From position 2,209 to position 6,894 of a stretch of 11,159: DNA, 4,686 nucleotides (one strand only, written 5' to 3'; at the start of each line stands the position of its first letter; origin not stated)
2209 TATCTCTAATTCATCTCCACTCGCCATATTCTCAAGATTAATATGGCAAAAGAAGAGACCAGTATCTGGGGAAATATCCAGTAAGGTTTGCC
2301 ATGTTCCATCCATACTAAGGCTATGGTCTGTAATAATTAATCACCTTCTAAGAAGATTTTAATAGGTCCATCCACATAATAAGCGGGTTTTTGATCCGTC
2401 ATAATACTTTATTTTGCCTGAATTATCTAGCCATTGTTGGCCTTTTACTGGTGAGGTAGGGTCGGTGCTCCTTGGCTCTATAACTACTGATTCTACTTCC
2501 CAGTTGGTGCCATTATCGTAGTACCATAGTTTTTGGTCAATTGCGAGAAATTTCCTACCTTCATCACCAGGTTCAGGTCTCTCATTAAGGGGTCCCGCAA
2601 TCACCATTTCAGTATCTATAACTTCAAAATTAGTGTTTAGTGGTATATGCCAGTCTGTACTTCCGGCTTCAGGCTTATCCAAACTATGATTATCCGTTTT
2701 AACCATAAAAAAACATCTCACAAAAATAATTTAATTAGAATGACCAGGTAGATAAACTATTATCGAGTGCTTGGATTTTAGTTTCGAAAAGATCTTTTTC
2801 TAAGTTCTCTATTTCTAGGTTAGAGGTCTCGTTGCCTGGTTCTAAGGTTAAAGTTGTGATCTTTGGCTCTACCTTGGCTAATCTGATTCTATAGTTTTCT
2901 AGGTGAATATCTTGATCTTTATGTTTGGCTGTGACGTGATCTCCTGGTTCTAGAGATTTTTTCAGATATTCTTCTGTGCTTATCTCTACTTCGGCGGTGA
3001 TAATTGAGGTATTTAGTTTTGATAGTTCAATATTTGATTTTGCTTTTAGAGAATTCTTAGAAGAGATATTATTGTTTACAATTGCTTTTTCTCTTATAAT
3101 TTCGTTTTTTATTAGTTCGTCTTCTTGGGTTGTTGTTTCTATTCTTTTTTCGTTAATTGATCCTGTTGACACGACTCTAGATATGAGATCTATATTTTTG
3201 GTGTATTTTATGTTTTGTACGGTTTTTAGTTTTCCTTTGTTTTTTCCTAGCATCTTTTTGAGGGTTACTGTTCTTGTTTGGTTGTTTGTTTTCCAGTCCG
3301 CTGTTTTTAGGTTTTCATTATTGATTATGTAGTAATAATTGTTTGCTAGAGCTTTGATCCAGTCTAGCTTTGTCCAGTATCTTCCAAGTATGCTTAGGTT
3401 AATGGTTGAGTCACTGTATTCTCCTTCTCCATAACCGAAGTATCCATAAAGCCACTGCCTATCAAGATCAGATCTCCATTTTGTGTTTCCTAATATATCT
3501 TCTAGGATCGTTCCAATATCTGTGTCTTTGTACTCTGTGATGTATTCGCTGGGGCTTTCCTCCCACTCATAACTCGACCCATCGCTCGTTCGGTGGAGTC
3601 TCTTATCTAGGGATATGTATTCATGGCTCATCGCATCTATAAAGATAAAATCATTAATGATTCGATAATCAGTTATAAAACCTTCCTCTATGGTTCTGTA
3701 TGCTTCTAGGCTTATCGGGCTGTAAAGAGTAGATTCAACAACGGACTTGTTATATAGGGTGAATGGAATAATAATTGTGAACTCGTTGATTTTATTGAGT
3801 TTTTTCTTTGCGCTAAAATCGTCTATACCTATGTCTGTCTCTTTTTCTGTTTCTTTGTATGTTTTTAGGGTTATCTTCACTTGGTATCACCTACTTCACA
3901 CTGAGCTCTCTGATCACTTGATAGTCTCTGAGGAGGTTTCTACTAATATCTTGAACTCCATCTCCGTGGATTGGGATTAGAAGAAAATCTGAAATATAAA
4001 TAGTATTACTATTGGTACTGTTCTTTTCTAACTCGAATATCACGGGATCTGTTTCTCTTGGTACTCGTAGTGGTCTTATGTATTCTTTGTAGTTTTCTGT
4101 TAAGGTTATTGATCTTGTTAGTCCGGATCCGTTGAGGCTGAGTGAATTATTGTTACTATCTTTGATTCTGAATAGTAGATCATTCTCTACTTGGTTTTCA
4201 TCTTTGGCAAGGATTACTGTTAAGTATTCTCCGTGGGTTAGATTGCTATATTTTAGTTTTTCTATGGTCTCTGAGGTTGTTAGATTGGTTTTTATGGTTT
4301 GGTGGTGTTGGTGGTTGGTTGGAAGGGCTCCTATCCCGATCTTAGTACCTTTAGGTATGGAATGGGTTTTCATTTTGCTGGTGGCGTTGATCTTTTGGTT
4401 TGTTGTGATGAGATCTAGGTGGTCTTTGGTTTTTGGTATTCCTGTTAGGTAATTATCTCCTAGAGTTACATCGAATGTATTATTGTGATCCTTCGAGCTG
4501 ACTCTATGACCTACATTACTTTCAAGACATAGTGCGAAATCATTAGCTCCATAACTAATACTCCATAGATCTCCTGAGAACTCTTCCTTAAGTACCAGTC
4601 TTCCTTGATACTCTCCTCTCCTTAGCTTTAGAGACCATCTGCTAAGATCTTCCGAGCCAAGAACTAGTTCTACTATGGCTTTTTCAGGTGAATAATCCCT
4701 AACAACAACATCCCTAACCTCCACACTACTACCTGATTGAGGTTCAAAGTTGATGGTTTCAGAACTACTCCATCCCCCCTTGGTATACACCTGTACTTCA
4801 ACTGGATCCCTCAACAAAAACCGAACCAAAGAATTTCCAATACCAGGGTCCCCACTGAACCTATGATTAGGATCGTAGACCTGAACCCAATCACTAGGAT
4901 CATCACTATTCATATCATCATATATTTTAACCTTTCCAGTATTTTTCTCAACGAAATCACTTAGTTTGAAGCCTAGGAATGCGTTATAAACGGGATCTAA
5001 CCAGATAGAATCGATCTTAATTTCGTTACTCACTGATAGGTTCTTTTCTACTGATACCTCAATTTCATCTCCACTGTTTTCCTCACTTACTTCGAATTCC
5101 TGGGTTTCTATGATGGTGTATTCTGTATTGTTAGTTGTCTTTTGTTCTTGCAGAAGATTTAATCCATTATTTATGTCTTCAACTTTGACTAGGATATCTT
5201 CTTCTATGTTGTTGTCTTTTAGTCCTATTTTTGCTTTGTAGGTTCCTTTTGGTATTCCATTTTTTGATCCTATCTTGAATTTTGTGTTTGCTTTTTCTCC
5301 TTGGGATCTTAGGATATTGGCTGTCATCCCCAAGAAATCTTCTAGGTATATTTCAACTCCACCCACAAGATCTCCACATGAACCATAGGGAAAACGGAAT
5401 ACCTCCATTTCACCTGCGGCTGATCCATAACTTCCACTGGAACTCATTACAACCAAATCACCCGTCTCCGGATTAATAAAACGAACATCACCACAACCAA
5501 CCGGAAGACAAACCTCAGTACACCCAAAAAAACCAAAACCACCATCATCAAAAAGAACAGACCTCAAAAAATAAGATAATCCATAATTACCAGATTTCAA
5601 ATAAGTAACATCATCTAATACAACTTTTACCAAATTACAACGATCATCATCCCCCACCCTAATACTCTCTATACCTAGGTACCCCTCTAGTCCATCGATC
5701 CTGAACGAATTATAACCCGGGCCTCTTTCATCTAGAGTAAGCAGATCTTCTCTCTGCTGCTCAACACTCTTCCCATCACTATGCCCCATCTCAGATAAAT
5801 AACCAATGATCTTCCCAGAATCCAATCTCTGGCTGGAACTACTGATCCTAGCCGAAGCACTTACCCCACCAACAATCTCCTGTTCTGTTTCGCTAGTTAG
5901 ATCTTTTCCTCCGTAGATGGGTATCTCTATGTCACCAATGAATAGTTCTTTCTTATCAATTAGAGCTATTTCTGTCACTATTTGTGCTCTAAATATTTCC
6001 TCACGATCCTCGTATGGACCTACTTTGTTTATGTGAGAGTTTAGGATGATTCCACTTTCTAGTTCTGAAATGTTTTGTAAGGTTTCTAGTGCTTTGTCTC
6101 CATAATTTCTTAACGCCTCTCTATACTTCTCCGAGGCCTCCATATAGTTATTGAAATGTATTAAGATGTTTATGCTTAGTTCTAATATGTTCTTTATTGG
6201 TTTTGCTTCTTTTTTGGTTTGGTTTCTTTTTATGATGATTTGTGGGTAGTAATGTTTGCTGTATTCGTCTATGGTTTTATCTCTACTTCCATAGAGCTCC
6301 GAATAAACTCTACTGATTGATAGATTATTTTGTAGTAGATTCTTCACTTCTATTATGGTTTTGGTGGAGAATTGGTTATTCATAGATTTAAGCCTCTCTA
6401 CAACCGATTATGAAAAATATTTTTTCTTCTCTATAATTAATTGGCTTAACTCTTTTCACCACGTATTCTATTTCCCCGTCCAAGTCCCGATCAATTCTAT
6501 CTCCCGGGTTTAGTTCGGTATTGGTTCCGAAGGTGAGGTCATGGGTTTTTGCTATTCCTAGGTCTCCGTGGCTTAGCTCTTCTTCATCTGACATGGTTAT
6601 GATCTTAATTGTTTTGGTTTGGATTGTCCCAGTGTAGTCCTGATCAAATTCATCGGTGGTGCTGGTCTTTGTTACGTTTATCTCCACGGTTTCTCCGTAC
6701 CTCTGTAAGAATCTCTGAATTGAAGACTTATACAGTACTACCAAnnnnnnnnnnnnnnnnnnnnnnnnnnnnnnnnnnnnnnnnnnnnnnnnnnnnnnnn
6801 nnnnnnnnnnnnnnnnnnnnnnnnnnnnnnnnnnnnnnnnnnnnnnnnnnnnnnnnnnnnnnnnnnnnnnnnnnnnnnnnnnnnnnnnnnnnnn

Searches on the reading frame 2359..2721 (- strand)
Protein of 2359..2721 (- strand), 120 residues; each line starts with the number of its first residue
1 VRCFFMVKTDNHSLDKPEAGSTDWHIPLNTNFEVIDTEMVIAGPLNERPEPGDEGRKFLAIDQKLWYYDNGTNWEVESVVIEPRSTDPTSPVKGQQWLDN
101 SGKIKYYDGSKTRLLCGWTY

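Call 3: search_protein_families(library=pfam, proteins=[window:2359-2721:-], max_evalue=0.1)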
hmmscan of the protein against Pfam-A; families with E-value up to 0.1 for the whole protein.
window:2359-2721:- (120 aa): 0 families

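Call 4: search_protein_families(library=phrogs, proteins=[window:2359-2721:-], max_evalue=0.1)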
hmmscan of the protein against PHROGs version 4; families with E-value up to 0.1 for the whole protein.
window:2359-2721:- (120 aa): 2 families
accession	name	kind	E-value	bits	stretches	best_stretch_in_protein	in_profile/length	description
phrog_211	-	connector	0.0033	16.7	1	60-116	279-332/976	head-tail adaptor Ad2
phrog_8309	-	unknown function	0.084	13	0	75-111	13-50/312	-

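Call 49: search_protein_families(library=ncbifam, proteins=[window:2359-2721:-], max_evalue=1)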
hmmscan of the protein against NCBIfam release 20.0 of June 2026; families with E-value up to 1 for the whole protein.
window:2359-2721:- (120 aa): 0 families

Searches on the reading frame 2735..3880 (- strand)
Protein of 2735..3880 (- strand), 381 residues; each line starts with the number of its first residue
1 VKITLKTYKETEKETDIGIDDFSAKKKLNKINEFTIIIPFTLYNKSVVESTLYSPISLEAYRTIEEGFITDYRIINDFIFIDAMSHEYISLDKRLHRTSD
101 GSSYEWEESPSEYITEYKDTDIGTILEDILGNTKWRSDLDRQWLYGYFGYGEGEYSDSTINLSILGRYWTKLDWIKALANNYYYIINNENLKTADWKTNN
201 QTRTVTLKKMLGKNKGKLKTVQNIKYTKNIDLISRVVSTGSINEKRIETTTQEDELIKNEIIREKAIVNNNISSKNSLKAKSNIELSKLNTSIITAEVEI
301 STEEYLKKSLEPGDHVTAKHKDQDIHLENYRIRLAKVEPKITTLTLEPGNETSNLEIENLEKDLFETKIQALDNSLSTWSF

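Call 3: search_protein_families(library=pfam, proteins=[window:2735-3880:-], max_evalue=0.1)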
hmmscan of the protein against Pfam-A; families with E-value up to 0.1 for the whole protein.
window:2735-3880:- (381 aa): 1 family
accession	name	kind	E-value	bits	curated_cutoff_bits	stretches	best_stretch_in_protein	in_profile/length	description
PF25450.1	Rab11-FIP3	-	0.044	14.5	31.9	1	297-377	25-106/125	Rab11-FIP3-like domain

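Call 4: search_protein_families(library=phrogs, proteins=[window:2735-3880:-], max_evalue=0.1)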
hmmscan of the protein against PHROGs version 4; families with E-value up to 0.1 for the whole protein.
window:2735-3880:- (381 aa): 0 families

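Call 30: search_solved_structures(query=window:2735-3880:-, max_evalue=10)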
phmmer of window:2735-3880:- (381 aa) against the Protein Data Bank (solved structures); distinct sequences matched with E-value up to 10: 0.

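Call 49: search_protein_families(library=ncbifam, proteins=[window:2735-3880:-], max_evalue=1)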
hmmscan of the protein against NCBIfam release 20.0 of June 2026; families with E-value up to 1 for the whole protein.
window:2735-3880:- (381 aa): 0 families

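Call 58: predict_structure(protein=window:2735-3880:-)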
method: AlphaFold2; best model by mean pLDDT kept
length: 381 residues; sequences in the alignment: 1
mean_pLDDT: 29.3   pTM: 0.17
mean pLDDT of the five models: 29.3, 28.7, 26.5, 26.5, 25.2
residues with pLDDT >= 90: 0; 70-90: 0; 50-70: 4; < 50: 377
segments of 3 or more residues with pLDDT < 50: 1-30, 32-99, 101-360, 365-381
pLDDT, mean of each block of 10 residues (from residue 1): 38 39 40 38 24 24 24 22 20 34 34 24 30 30 29 22 22 24 20 23 23 29 24 22 23 40 41 37 37 27 27 28 24 24 26 42 45 35 24
secondary structure, 60 per line:
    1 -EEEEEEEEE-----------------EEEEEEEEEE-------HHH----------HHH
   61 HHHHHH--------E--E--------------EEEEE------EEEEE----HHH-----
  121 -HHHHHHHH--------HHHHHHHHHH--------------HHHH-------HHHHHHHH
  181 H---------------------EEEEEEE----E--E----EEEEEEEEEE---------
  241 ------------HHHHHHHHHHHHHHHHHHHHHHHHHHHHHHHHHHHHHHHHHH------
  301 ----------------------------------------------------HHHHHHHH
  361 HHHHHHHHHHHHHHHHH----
elements in order: E2-10 E28-37 H58-66 E93-97 E104-108 H122-129 H138-147 H162-165 H173-181 E203-209 E222-231 H253-294 H353-377

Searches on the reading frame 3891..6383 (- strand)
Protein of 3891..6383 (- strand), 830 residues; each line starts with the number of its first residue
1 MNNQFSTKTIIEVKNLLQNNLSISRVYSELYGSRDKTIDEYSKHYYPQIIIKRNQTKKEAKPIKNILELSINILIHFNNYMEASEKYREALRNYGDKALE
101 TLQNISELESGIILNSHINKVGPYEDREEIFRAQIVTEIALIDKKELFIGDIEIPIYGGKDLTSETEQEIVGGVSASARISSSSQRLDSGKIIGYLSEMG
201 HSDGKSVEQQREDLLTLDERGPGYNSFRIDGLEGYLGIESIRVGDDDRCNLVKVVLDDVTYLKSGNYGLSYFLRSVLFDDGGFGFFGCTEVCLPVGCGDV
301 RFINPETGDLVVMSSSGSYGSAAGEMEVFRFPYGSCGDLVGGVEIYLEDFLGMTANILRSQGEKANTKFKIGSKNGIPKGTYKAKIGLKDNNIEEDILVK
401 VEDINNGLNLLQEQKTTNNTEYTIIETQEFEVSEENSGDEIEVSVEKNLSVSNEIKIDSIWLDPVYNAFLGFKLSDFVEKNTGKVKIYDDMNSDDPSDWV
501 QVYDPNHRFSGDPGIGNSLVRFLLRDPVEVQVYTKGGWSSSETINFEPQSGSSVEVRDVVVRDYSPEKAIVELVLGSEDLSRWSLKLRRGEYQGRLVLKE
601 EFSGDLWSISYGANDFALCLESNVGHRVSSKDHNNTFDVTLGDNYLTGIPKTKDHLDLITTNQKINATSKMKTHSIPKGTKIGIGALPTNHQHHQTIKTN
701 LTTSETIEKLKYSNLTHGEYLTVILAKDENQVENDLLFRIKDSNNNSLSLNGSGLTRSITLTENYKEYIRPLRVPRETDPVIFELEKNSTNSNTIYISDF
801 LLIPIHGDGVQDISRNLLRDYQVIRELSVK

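Call 3: search_protein_families(library=pfam, proteins=[window:3891-6383:-], max_evalue=0.1)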
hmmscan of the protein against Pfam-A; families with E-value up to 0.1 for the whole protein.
window:3891-6383:- (830 aa): 0 families

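Call 4: search_protein_families(library=phrogs, proteins=[window:3891-6383:-], max_evalue=0.1)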
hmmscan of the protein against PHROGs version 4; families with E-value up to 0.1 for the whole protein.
window:3891-6383:- (830 aa): 1 family
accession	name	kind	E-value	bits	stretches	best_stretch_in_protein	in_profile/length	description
phrog_18406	-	unknown function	0.038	14.2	1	482-529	224-271/397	-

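Call 29: search_solved_structures(query=window:3891-6383:-, max_evalue=10)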
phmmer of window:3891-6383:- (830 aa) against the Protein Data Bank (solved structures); distinct sequences matched with E-value up to 10: 0.

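Call 40: search_dna_similar(query=window:3891-6383:-, collection=phages, mode=protein, max_evalue=0.01)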
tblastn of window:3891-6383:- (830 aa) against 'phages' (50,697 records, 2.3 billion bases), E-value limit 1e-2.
No match.

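Call 49: search_protein_families(library=ncbifam, proteins=[window:3891-6383:-], max_evalue=1)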
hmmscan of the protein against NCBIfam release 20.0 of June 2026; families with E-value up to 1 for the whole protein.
window:3891-6383:- (830 aa): 0 families

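Call 50: search_protein_families(library=pfam, proteins=[L002:1835-2131:+, L002:2139-3314:+], max_evalue=1)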
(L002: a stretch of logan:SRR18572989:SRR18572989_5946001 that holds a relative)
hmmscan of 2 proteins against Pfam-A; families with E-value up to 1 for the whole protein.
L002:1835-2131:+ (99 aa): 0 families

L002:2139-3314:+ (392 aa): 0 families

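Call 64: predict_structure(protein=window:3891-6383:-)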
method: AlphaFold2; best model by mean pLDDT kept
length: 830 residues; sequences in the alignment: 1
mean_pLDDT: 32.4   pTM: 0.24
mean pLDDT of the five models: 32.4, 26.4, 24.9, 22.6, 22.3
residues with pLDDT >= 90: 0; 70-90: 0; 50-70: 38; < 50: 792
segments of 3 or more residues with pLDDT < 50: 1-376, 386-392, 407-423, 435-437, 448-830
pLDDT, mean of each block of 10 residues (from residue 1): 25 31 32 33 28 33 38 36 40 40 36 30 34 30 29 29 31 26 25 31 36 32 31 33 33 34 32 32 28 32 34 31 29 32 25 31 42 45 50 50 49 43 50 51 49 40 32 27 31 30 28 27 32 31 36 35 34 39 36 38 35 34 29 27 26 25 26 25 24 25 29 28 28 28 29 26 28 26 25 26 25 27 25
secondary structure, 60 per line:
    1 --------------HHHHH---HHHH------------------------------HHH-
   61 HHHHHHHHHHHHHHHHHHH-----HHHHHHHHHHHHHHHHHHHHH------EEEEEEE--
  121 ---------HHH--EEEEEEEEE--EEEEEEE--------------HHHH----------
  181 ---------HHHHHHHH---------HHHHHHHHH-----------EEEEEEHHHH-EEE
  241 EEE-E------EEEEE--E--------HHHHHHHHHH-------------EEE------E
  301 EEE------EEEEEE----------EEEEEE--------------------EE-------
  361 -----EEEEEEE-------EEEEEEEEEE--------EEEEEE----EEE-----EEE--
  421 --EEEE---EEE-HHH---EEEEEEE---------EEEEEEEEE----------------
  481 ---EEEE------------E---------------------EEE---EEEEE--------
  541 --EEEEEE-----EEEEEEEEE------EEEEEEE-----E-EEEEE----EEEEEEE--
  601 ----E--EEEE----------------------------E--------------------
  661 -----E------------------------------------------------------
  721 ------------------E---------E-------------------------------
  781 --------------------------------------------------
elements in order (helices of 4 or more, strands of 3 or more residues): H15-19 H23-26 H61-79 H85-105 E112-118 E135-143 E146-152 H167-170 H190-197 H207-215 E227-232 H233-236 E238-243 E252-256 H268-277 E291-293 E300-303 E310-315 E326-331 E366-372 E380-389 E398-403 E408-410 E416-418 E423-426 E430-432 E440-446 E456-464 E484-487 E522-524 E528-532 E543-548 E554-562 E569-575 E583-587 E592-598 E608-611

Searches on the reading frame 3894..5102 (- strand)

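Call 68: search_protein_families(library=phrogs, proteins=[window:3894-5102:-], max_evalue=1)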
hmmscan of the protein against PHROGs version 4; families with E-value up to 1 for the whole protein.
window:3894-5102:- (403 aa): 4 families
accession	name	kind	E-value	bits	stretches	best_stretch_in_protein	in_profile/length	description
phrog_18406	-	unknown function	0.015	15.5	1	55-102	224-271/397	-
phrog_22524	-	unknown function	0.061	14.2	0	75-114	47-83/158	-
phrog_1407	-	tail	0.17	12.4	1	212-309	129-228/258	major tail protein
phrog_32750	-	unknown function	0.59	11.7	0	25-54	66-95/102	-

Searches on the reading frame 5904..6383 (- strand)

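Call 68: search_protein_families(library=phrogs, proteins=[window:5904-6383:-], max_evalue=1)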
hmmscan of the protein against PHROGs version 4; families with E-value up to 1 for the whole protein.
window:5904-6383:- (160 aa): 1 family
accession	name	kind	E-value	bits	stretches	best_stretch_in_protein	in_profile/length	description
phrog_24963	-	unknown function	0.086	13.7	0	86-103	29-46/57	-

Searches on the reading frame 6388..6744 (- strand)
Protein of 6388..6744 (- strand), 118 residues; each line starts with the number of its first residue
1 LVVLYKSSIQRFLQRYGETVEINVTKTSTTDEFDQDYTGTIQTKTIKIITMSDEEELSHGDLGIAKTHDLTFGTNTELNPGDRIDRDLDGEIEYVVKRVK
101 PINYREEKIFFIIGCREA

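Call 3: search_protein_families(library=pfam, proteins=[window:6388-6744:-], max_evalue=0.1)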
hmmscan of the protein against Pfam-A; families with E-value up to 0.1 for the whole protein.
window:6388-6744:- (118 aa): 1 family
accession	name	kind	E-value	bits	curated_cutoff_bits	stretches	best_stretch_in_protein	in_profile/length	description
PF02933.23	CDC48_2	-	0.054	13.6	22.4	0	78-103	19-45/64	Cell division protein 48 (CDC48), domain 2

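Call 4: search_protein_families(library=phrogs, proteins=[window:6388-6744:-], max_evalue=0.1)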
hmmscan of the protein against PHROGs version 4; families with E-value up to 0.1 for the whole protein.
window:6388-6744:- (118 aa): 2 families
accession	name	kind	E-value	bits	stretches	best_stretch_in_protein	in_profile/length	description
phrog_161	-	connector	0.0076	17.6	1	7-117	9-119/120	head closure Hc1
phrog_33180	-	unknown function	0.041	15.3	1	2-42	22-62/91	-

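Call 49: search_protein_families(library=ncbifam, proteins=[window:6388-6744:-], max_evalue=1)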
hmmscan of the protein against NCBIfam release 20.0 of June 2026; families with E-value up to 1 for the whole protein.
window:6388-6744:- (118 aa): 0 families
